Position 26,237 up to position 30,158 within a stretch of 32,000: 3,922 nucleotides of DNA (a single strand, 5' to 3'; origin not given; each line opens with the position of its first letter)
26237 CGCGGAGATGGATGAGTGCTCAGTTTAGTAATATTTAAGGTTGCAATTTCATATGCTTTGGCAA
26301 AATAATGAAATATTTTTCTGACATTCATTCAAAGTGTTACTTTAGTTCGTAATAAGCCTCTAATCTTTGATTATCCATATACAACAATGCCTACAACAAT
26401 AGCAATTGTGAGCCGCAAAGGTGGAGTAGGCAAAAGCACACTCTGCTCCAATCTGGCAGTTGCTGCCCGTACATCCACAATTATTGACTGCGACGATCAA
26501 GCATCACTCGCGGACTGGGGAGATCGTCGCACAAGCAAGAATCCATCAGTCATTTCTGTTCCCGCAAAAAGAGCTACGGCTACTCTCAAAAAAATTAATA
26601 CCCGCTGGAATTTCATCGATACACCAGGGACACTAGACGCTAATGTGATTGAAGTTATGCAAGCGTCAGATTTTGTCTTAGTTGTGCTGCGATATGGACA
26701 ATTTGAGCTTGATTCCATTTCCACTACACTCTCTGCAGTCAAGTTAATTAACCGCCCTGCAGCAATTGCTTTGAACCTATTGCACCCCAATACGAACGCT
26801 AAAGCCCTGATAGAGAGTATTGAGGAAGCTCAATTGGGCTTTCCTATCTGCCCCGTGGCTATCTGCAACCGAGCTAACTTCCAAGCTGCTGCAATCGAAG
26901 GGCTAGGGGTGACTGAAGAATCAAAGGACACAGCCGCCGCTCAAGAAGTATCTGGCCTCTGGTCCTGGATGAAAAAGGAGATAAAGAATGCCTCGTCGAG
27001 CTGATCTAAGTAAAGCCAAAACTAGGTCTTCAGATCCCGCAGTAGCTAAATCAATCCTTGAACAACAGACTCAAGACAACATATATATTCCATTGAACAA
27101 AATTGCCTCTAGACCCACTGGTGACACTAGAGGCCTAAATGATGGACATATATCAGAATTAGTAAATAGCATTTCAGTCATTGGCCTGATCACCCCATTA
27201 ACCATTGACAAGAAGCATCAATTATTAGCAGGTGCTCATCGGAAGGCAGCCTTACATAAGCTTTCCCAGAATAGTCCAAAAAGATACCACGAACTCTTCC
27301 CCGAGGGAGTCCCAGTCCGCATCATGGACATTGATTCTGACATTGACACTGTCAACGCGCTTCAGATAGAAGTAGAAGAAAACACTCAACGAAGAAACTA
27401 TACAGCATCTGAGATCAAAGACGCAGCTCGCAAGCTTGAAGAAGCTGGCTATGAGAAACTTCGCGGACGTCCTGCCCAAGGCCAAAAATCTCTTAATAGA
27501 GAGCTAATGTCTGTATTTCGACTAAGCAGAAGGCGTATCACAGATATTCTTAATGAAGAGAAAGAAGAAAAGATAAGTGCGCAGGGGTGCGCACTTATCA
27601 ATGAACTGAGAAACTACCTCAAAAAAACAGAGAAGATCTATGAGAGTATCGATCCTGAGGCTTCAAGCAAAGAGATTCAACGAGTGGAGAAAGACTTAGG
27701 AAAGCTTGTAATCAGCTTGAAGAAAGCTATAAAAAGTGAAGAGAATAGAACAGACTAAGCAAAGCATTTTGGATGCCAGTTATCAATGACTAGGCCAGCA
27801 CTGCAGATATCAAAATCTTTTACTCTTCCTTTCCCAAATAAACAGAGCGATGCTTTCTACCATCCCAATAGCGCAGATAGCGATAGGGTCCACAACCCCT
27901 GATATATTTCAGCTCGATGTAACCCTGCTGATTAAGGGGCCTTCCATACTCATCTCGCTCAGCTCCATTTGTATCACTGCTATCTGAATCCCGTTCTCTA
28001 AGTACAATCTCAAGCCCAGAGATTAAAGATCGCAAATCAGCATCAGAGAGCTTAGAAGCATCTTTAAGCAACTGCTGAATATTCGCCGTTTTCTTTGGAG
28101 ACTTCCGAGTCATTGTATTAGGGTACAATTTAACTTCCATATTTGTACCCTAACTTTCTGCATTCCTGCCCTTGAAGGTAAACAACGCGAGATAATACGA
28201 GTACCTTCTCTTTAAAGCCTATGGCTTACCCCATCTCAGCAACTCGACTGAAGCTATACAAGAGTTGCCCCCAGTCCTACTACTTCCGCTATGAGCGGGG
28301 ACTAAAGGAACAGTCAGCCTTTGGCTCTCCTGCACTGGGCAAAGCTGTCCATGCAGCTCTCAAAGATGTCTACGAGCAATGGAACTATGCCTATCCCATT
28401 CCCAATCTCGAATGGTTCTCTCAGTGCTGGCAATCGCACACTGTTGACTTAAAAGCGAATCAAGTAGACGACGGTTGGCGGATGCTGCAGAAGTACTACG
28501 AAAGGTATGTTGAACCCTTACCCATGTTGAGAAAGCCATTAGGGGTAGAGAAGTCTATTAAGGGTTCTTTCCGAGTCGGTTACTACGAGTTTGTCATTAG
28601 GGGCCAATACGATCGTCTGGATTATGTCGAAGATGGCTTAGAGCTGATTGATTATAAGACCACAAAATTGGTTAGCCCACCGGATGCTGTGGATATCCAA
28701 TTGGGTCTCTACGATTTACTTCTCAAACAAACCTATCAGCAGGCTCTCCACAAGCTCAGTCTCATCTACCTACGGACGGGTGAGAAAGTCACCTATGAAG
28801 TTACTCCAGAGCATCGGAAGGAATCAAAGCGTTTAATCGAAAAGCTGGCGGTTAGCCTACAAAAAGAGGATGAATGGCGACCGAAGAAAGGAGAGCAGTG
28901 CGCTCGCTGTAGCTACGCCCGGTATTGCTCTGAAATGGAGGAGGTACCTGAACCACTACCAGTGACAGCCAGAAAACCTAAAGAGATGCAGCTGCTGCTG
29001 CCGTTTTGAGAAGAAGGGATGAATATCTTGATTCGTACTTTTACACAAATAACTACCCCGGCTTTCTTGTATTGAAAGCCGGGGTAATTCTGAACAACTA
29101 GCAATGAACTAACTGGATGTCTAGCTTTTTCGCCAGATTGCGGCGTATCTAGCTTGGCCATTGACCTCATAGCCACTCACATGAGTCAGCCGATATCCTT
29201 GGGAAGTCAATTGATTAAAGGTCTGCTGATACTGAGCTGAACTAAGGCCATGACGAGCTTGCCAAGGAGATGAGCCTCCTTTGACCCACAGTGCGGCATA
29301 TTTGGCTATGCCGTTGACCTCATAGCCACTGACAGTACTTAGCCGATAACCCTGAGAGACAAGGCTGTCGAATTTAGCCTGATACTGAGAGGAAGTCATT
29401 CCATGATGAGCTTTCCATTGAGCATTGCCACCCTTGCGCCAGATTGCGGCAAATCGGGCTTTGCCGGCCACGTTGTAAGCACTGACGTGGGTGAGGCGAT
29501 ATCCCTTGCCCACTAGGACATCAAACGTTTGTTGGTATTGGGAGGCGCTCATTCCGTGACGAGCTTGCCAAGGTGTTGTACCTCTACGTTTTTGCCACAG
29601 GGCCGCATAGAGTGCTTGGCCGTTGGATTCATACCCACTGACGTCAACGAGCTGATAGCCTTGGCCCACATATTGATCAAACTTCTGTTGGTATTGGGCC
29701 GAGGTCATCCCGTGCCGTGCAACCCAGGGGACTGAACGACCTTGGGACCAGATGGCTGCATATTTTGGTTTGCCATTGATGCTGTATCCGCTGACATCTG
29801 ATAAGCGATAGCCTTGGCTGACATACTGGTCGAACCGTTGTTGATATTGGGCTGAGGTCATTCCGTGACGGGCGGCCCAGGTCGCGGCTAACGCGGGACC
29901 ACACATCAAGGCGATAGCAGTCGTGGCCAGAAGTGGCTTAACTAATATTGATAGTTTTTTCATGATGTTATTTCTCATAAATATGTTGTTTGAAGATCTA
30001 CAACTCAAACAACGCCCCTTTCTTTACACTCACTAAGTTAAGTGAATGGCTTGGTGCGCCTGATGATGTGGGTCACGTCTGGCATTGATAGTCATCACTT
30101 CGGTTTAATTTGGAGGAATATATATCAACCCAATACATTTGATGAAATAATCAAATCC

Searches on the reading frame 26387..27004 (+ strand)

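Call 3: search_protein_families(library=pfam, proteins=[window:26387-27004:+], max_evalue=0.1)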
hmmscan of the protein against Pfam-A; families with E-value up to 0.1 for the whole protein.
window:26387-27004:+ (205 aa): 8 families
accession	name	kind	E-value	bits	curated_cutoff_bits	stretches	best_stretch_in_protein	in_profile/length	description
PF01656.29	CbiA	-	2.5e-11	44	25.4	1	5-173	1-123/125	CobQ/CobB/MinD/ParA nucleotide binding domain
PF13614.12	AAA_31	-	2.7e-11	44.2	27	2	4-43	3-46/177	AAA domain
PF10609.15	ParA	-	3e-05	24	27.1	1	3-28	4-29/246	NUBPL iron-transfer P-loop NTPase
PF00009.33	GTP_EFTU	-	0.00018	21.6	26.5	1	14-102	14-101/188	Elongation factor Tu GTP binding domain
PF07015.17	VirC1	-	0.0022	17.8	24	1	5-52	4-55/231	VirC1 protein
PF01926.29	MMR_HSR1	-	0.0034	17.9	21.9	1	13-129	9-111/113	50S ribosome-binding GTPase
PF02374.21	ArsA_ATPase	-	0.015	14.9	24.3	1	5-57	3-59/305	Anion-transporting ATPase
PF09140.17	MipZ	-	0.02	14.7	20.7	1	5-99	3-105/262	ATPase MipZ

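Call 56: search_protein_families(library=ncbifam, proteins=[window:26387-27004:+], max_evalue=0.1)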
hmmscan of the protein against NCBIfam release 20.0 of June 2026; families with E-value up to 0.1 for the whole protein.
window:26387-27004:+ (205 aa): 21 families
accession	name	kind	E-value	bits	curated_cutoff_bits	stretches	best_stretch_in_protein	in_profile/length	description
NF041546.1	ParA_partition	equivalog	6.2e-34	117.3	180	1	4-193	1-202/203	ParA family partition ATPase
TIGR03371.1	cellulose_yhjQ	equivalog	4.5e-09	36.2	157.85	2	4-40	3-43/246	cellulose biosynthesis protein BcsQ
TIGR01969.1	minD_arch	subfamily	1.8e-07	30.6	201.75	2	4-27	2-25/251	cell division ATPase MinD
NF009381.0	PRK12740.1-5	subfamily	1.8e-07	30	583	1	4-160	11-164/692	elongation factor G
NF041283.1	PrgP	equivalog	1.2e-05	24.8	400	1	67-113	117-165/297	ParA superfamily DNA segregation protein PrgP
NF009379.0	PRK12740.1-3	equivalog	3.8e-05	22.5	513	1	4-144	10-148/674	elongation factor G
NF009377.1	PRK12740.1-1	equivalog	6.2e-05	21.6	890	1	11-181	21-188/700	elongation factor G-like protein EF-G2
NF041136.1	MrpORP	equivalog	7.4e-05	22.2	450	1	4-28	7-31/365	iron-sulfur cluster carrier protein MrpORP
NF009891.0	PRK13351.1-1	equivalog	8.3e-05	21.3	597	1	4-160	11-164/681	elongation factor G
NF047398.1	AAA_KGGVGR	domain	0.00083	19.7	90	1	2-36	2-40/190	KGGVGR-motif variant AAA ATPase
TIGR03815.1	CpaE_hom_Actino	equivalog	0.0019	17.4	154.45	1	3-38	112-151/340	septum site-determining protein Ssd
TIGR01968.1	minD_bact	equivalog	0.0022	17.4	212.9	1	4-27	3-26/261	septum site-determining protein MinD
NF010423.0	PRK13849.1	equivalog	0.0025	17.2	313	1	5-52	4-55/231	conjugal transfer ATPase VirC1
NF008669.0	PRK11670.1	equivalog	0.006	15.5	348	1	4-29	109-134/369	iron-sulfur cluster carrier protein ApbC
NF033200.1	F430_CfbC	exception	0.0078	15.6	402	1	5-39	3-40/260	Ni-sirohydrochlorin a,c-diamide reductive cyclase ATP-dependent reductase subunit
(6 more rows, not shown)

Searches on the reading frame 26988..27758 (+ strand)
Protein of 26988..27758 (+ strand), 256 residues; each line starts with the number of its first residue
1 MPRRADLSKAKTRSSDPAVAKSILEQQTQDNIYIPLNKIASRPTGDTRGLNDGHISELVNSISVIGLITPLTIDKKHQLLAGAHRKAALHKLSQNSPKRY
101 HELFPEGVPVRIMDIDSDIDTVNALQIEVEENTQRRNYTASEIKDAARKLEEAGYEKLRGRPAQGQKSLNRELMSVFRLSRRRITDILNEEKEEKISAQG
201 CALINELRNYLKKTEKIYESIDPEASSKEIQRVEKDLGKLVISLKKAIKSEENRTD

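Call 3: search_protein_families(library=pfam, proteins=[window:26988-27758:+], max_evalue=0.1)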
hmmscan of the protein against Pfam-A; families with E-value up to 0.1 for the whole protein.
window:26988-27758:+ (256 aa): 3 families
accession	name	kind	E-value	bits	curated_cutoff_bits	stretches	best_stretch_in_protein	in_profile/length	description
PF02195.25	ParB_N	-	0.0081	16.6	26.3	1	34-89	6-65/95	ParB N-terminal domain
PF12965.13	DUF3854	-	0.029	14.7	23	1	190-247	44-102/130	Domain of unknown function (DUF3854)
PF24610.1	DUF7623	-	0.043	14.4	27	0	105-152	5-51/64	Domain of unknown function (DUF7623)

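Call 56: search_protein_families(library=ncbifam, proteins=[window:26988-27758:+], max_evalue=0.1)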
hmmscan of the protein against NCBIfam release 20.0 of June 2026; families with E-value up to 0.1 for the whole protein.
window:26988-27758:+ (256 aa): 4 families
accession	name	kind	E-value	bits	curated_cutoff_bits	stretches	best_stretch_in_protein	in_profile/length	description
TIGR00180.1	parB_part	domain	0.0001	22.1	58.45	1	30-92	4-72/186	ParB/RepB/Spo0J family partition protein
TIGR04285.1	nucleoid_noc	exception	0.00011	21.6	315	1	33-149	4-108/255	nucleoid occlusion protein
TIGR00029.2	S20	equivalog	0.0009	19.8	33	0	192-241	13-62/84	30S ribosomal protein S20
NF011951.0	PRK15422.1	equivalog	0.0036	17.6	132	1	116-156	16-56/81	septal ring assembly protein ZapB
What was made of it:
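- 26387..27758 (+): ParA (26387-27004) and a ParB-like protein (26988-27758): the plasmid partition genes next to the module. Pfam and NCBIfam hits (calls 3, 56).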

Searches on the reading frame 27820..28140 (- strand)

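Call 3: search_protein_families(library=pfam, proteins=[window:27820-28140:-], max_evalue=0.1)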
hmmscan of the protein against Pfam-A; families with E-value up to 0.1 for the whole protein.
window:27820-28140:- (106 aa): 0 families

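Call 56: search_protein_families(library=ncbifam, proteins=[window:27820-28140:-], max_evalue=0.1)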
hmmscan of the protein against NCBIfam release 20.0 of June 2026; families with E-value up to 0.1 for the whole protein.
window:27820-28140:- (106 aa): 1 family
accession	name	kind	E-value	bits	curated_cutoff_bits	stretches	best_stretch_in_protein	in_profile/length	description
TIGR01201.1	HU_rel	subfamily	0.097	12.5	68.6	0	5-49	20-64/170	HU family DNA-binding protein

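Call 58: search_protein_families(library=padloc, proteins=[window:27820-28140:-], max_evalue=0.1)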
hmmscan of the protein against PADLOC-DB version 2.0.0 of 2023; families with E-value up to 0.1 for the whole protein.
window:27820-28140:- (106 aa): 0 families

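Call 61: search_protein_families(library=phrogs, proteins=[window:27820-28140:-], max_evalue=0.1)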
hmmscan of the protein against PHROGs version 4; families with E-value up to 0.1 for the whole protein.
window:27820-28140:- (106 aa): 0 families

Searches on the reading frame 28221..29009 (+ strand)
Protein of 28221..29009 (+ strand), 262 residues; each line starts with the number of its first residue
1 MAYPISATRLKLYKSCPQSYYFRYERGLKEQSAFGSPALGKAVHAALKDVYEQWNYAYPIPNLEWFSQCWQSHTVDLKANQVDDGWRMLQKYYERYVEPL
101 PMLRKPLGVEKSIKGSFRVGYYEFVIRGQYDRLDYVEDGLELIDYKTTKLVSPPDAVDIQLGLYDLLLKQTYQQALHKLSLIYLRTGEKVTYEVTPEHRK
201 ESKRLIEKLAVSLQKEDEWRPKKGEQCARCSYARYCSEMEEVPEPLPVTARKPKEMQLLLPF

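Call 28: search_protein_families(library=pfam, proteins=[window:28221-29009:+], max_evalue=0.001)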
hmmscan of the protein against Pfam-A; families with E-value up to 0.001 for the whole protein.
window:28221-29009:+ (262 aa): 2 families
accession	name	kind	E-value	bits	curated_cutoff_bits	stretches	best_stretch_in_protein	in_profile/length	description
PF12705.13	PDDEXK_1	-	9.1e-34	117.9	22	1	5-236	2-246/247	PD-(D/E)XK nuclease superfamily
PF01930.23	Cas_Cas4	-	5.5e-10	40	22.7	1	132-237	55-159/160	Domain of unknown function DUF83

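Call 58: search_protein_families(library=padloc, proteins=[window:28221-29009:+], max_evalue=0.1)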
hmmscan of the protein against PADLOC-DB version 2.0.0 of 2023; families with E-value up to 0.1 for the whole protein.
window:28221-29009:+ (262 aa): 19 families
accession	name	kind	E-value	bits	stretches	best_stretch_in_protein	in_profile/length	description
PDLC01250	Cas4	-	1.3e-18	65.8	1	10-236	6-167/168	"CAS-I,CAS-II,CAS-III,CAS-IV,CAS-V,CAS-VI; acquisition_associated"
PDLC00943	Cas4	-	2.2e-17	61.6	1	117-237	59-179/180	CRISPR-associated protein Cas4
PDLC01447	Cas4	-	1.1e-16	59.7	1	5-238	5-159/161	"CAS-I,CAS-II,CAS-III,CAS-IV,CAS-V,CAS-VI; acquisition_associated"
PDLC00944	Cas4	-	2.4e-14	51.9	2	128-236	68-176/177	Cas4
PDLC01611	Cas4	-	5.7e-12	44.2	1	125-236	53-156/158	"CAS-I,CAS-II,CAS-III,CAS-IV,CAS-V,CAS-VI; acquisition_associated"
PDLC02083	Cas4_II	-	2.8e-10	38.9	1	128-237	75-184/186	-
PDLC01747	Cas1g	-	1.2e-09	35.4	1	116-253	53-195/523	-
PDLC01773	Cas4c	-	1.1e-08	32.7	1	115-237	75-194/229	-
PDLC01771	Cas4b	-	1.9e-08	32.7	1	129-237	58-159/162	-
PDLC02087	Cas4b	-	4.5e-08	31.4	1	63-236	17-188/189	-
PDLC02034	Cas4d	-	1.6e-07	29.2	1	126-238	72-182/192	-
PDLC02035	Cas4d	-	6.9e-07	26.9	1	125-240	64-178/196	-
PDLC02423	PprPDDEXK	-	3.3e-06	24.6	1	180-237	382-442/449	-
PDLC02085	Cas4a2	-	6e-06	24.7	1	158-237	86-162/166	-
PDLC00059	DruK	-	9e-05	19.8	1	6-236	10-234/326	PD-(D/E)XK nuclease superfamily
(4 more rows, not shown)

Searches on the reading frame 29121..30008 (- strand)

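Call 28: search_protein_families(library=pfam, proteins=[window:29121-30008:-], max_evalue=0.001)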
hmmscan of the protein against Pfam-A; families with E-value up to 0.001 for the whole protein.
window:29121-30008:- (295 aa): 4 families
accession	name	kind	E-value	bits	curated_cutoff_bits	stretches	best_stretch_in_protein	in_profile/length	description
PF17660.6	BTRD1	-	4.4e-119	388.8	23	5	247-295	2-50/50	Polyglycine hydrolase-like, structural repeat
PF16276.10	NPM1-C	-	3.1e-05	24.4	29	0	98-122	12-36/49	Nucleophosmin C-terminal domain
PF17965.7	MucBP_2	-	0.00011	23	23.4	0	106-130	31-56/74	Mucin binding domain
PF05443.17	ROS_MUCR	-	0.00023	21.6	25.4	0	199-214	82-97/123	ROS/MUCR transcriptional regulator protein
